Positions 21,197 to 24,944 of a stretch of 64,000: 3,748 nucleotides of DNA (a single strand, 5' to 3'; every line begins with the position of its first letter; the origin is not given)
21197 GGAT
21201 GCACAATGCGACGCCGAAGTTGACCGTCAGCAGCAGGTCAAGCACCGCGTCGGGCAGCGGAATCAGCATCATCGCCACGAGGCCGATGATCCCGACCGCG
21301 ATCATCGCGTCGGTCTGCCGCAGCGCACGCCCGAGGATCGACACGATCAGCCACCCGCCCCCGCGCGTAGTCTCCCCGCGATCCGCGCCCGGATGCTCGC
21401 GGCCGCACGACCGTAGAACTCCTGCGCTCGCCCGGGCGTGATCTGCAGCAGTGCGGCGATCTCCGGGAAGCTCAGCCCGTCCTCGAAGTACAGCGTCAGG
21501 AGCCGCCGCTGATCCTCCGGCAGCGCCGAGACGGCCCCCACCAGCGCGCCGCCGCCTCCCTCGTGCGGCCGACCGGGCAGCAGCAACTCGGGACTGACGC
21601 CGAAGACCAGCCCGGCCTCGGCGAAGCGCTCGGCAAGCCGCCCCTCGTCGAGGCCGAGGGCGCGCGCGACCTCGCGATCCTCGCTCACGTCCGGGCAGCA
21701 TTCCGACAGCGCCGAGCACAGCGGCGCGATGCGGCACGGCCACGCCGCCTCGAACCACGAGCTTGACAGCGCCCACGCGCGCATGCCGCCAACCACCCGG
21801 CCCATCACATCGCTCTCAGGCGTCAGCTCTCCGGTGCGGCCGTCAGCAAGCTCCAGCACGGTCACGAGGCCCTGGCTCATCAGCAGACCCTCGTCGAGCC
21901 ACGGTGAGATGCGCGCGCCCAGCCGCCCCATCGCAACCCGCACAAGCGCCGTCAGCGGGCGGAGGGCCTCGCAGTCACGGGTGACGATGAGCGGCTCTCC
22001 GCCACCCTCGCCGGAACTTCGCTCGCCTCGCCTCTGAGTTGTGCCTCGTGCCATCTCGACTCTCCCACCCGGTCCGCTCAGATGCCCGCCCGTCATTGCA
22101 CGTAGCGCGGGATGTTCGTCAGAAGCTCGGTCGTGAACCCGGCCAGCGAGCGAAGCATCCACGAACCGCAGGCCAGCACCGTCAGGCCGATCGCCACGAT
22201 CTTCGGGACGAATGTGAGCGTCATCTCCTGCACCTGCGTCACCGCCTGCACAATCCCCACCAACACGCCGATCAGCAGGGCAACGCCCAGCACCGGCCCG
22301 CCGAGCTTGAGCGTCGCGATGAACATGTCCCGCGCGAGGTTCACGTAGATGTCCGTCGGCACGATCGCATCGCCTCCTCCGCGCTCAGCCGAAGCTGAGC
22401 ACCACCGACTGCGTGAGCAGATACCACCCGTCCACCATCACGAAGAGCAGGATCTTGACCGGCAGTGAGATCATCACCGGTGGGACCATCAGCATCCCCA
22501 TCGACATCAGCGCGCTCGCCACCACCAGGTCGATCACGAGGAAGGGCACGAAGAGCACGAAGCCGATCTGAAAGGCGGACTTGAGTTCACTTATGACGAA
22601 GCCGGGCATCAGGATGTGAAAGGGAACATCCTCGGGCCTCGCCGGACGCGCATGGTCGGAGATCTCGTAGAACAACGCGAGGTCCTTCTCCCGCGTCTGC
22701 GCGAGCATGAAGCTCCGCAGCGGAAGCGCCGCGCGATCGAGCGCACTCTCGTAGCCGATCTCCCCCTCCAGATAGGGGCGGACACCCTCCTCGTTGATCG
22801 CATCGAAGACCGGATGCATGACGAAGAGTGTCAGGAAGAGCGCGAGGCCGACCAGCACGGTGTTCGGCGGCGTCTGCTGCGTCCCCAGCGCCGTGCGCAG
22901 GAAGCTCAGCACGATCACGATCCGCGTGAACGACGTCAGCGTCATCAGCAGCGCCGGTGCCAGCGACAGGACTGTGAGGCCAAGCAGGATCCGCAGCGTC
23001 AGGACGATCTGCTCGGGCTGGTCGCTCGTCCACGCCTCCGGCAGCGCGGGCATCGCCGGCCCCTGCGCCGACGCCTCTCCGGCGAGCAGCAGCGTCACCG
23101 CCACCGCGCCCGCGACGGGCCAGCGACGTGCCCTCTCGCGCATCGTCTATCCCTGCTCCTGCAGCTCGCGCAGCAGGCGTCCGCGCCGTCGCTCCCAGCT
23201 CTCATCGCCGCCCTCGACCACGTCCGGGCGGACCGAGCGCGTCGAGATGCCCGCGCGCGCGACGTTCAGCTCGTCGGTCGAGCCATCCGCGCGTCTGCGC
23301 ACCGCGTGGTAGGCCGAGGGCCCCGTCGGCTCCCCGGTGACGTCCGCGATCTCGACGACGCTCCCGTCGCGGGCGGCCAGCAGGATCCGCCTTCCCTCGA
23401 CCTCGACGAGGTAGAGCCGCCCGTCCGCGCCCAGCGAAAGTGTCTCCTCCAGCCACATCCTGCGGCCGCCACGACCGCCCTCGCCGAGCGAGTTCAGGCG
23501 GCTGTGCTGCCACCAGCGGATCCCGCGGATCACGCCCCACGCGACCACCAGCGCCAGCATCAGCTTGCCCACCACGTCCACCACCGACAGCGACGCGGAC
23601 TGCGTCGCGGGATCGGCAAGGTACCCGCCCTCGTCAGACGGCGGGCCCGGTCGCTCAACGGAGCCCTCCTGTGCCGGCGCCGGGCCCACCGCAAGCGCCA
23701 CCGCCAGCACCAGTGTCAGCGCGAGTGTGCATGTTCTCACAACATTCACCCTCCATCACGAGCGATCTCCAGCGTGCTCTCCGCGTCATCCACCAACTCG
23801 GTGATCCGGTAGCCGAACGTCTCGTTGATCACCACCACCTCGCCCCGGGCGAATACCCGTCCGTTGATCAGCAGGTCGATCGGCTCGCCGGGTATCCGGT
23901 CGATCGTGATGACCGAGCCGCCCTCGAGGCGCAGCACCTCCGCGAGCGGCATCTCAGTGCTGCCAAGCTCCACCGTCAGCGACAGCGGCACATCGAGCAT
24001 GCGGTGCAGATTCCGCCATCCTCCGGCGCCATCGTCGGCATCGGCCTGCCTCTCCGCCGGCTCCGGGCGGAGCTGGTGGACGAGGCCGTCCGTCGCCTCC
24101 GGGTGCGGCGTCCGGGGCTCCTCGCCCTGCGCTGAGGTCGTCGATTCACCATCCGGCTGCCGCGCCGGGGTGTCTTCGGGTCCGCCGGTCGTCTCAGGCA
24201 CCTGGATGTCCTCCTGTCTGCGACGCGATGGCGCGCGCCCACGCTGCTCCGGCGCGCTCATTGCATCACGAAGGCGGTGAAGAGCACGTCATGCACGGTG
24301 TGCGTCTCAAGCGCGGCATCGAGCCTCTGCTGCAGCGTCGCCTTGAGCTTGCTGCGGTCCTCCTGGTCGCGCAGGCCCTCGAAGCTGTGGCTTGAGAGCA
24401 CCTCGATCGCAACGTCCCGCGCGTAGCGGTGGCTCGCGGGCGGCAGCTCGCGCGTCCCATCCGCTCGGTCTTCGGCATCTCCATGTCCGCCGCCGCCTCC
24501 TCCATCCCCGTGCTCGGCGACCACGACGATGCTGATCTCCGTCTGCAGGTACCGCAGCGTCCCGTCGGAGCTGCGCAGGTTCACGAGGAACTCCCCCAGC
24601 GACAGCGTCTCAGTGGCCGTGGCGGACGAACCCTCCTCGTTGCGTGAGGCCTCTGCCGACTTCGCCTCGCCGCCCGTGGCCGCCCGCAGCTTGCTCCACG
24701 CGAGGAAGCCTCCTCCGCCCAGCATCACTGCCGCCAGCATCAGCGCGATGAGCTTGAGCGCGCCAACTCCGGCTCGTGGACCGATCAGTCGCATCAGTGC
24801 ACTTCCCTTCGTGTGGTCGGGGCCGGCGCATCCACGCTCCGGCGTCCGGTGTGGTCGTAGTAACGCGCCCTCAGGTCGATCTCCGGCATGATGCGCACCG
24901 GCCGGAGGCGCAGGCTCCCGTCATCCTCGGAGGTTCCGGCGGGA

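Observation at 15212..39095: Candidate undescribed system: a self-contained sigma54/sigma28 flagellar cascade (rpoN + DNA-binding-less activator + soluble kinase) encoded inside the flagellar cluster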

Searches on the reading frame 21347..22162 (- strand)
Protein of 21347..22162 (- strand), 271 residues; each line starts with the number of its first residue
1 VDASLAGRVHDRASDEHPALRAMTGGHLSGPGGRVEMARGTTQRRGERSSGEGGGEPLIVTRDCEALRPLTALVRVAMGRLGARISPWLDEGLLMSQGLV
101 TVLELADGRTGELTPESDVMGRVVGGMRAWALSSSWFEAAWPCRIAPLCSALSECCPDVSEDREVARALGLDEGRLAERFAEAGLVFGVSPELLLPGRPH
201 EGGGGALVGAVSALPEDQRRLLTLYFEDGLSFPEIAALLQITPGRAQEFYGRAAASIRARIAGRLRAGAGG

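Call 4: search_protein_families(library=pfam, proteins=[window:21347-22162:-])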
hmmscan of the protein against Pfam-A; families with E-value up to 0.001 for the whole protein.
window:21347-22162:- (271 aa): 2 families
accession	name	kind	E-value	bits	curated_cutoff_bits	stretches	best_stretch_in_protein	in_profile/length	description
PF08281.18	Sigma70_r4_2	-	8.7e-10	38.5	25.7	1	207-247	4-44/54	Sigma-70, region 4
PF04545.22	Sigma70_r4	-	1.3e-06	28.2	24.1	1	211-258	2-49/50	Sigma-70, region 4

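Call 8: search_protein_families(library=ncbifam, proteins=[window:21347-22162:-], max_evalue=0.01)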
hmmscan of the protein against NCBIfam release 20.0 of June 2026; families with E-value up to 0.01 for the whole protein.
window:21347-22162:- (271 aa): 18 families
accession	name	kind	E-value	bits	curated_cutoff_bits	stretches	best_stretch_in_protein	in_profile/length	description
TIGR02479.1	FliA_WhiG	subfamily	8.5e-07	28.9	189.6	1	207-260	169-222/224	FliA/WhiG family RNA polymerase sigma factor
TIGR02937.1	sigma70-ECF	superfamily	2.1e-06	27.5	42.9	1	209-258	113-162/165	sigma-70 family RNA polymerase sigma factor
TIGR02984.1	Sig-70_plancto1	subfamily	4.6e-06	26.3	183.75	1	207-260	134-187/189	RNA polymerase sigma-70 factor, Planctomycetaceae-specific subfamily 1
NF005413.0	PRK06986.1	subfamily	6.1e-06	26.2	201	1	206-262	181-237/241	RNA polymerase sigma factor FliA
NF004935.0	PRK06288.1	equivalog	4.3e-05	23.3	343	1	207-262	208-263/270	RNA polymerase sigma factor WhiG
TIGR03001.1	Sig-70_gmx1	subfamily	8.1e-05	22.1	154.6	1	206-241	154-189/244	RNA polymerase sigma-70 factor, Myxococcales family 1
NF004113.0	PRK05602.1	equivalog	0.00017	21.3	208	1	209-264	149-204/211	RNA polymerase sigma factor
TIGR02983.1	SigE-fam_strep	subfamily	0.00022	21.2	141.55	1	205-262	102-159/162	SigE family RNA polymerase sigma factor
TIGR02952.1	Sig70_famx2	equivalog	0.0005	20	206.45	1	206-258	115-167/170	ECF subfamily RNA polymerase sigma factor, BldN family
NF009176.0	PRK12524.1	equivalog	0.00051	19.9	264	1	206-264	129-187/196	RNA polymerase sigma factor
NF009166.1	PRK12513.1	equivalog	0.00068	19.4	206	1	206-241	131-166/193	RNA polymerase sigma factor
NF009172.0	PRK12519.1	subfamily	0.00076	19.1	222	1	209-247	137-175/194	RNA polymerase sigma factor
NF009164.0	PRK12511.1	equivalog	0.0014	18.2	185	1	210-259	108-157/182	RNA polymerase sigma factor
TIGR02989.1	Sig-70_gvs1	subfamily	0.0032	17.4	124.55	1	206-255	103-152/158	RNA polymerase sigma-70 factor, Rhodopirellula/Verrucomicrobium family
TIGR02985.1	Sig70_bacteroi1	subfamily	0.006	16.8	126.4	1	210-259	111-160/162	RNA polymerase sigma-70 factor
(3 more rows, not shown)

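Call 59: search_solved_structures(query=A1, max_evalue=1)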
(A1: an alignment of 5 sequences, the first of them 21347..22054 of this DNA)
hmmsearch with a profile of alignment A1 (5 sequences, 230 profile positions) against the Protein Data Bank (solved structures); distinct sequences matched with E-value up to 1: 18.
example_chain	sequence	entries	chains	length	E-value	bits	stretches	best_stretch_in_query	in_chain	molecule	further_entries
9wsm_F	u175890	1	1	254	4.8e-13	52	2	162-221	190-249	RNA polymerase sigma factor FliA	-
9wsf_A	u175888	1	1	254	6.6e-13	51.5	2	162-220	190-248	RNA polymerase sigma factor FliA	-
6pfv_A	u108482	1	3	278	7.5e-12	48.1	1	23-221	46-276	RNA polymerase sigma factor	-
6pfj_A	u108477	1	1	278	9.5e-12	47.7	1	23-221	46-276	RNA polymerase sigma factor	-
8vd6_A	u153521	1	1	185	1.6e-08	37.2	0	173-210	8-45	CAP REPEAT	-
6pmi_F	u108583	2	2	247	1e-07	34.6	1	162-219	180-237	RNA polymerase sigma factor FliA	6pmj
7lq4_A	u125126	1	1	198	5.8e-07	32.1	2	163-210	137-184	WhiG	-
1rp3_A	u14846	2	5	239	9.7e-07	31.4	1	53-217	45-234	RNA polymerase sigma factor SIGMA-28 (FliA) | RNA polymerase sigma factor FliA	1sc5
2h27_A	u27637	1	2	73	0.013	17.8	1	165-219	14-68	RNA polymerase Sigma E factor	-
6jhe_A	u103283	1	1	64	0.021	17.2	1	163-218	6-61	ECF RNA polymerase sigma factor SigW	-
6jbq_F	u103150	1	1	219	0.033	16.5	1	150-219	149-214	ECF RNA polymerase sigma-E factor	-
1or7_A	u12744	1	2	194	0.038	16.3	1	150-219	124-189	RNA polymerase sigma-E factor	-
8jzt_A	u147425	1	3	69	0.055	15.8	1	168-218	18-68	RNA polymerase sigma factor SigF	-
6dxo_A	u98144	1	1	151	0.064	15.6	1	158-210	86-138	RNA polymerase ECF-subfamily sigma factor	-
5wuq_A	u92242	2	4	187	0.19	14.1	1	163-218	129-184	ECF RNA polymerase sigma factor SigW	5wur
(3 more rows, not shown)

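Call 96: search_protein_representatives(protein=window:21347-22054:-)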
Query: 235 residues. Proteins with E-value up to 0.001 (for the whole library): 123; up to 1e-10: 19; up to 1e-30: 13. The best 123 are listed.
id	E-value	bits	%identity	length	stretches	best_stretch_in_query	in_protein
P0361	3.2e-71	255.9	57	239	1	1-233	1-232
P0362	3.4e-54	200.2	54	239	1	24-227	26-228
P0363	2.1e-48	181.2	52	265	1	14-226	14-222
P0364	1.6e-47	178.4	55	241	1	33-227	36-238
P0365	3.2e-47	177.4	52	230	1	31-226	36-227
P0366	1.8e-45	171.7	50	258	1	7-234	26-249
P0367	5.2e-44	166.9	48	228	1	27-228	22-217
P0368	5.0e-43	163.7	45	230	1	17-228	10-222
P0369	1.9e-39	152.0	52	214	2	61-227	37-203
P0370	2.4e-37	145.1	47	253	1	33-228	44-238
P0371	3.6e-34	134.7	45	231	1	21-225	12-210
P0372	1.3e-33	132.8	44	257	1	34-227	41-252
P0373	8.6e-31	123.6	48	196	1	59-234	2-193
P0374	1.6e-26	109.6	60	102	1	136-234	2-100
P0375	4.3e-15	72.2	33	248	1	36-224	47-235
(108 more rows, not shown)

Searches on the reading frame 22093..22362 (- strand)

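Call 4: search_protein_families(library=pfam, proteins=[window:22093-22362:-])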
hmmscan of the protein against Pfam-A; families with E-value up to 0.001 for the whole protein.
window:22093-22362:- (89 aa): 2 families
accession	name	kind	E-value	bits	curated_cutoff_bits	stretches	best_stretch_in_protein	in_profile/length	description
PF01313.24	Bac_export_3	-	5.9e-27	93.9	25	1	7-77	3-73/74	Bacterial export proteins, family 3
PF01311.25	Bac_export_1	-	0.00026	21.1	27.8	1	5-66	154-215/230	Bacterial export proteins, family 1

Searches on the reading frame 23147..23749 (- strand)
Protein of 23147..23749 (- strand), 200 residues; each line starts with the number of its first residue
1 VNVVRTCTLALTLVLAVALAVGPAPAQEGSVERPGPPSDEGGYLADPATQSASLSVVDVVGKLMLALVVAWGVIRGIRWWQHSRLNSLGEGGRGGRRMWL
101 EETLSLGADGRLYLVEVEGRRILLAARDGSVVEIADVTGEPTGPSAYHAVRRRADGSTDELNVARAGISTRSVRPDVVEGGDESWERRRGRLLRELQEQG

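Call 4: search_protein_families(library=pfam, proteins=[window:23147-23749:-])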
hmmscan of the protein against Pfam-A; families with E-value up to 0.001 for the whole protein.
window:23147-23749:- (200 aa): 1 family
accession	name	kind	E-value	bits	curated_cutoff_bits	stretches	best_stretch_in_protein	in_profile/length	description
PF04347.18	FliO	-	8.9e-07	29.4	22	1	88-139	12-63/91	Flagellar biosynthesis protein, FliO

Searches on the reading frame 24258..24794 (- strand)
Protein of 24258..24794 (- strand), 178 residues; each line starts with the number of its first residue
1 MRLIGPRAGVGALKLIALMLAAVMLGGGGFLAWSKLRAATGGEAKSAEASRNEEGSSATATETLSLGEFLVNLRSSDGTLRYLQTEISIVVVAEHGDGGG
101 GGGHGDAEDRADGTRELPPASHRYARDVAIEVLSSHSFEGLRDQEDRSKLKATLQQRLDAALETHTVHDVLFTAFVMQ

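Call 5: search_protein_families(library=pfam, proteins=[window:24258-24794:-])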
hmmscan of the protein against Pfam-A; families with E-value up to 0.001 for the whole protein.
window:24258-24794:- (178 aa): 1 family
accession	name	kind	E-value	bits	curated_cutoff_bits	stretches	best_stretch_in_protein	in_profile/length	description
PF03748.19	FliL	-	8.1e-17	62.1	24.6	1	64-178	2-103/103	Flagellar basal body-associated protein FliL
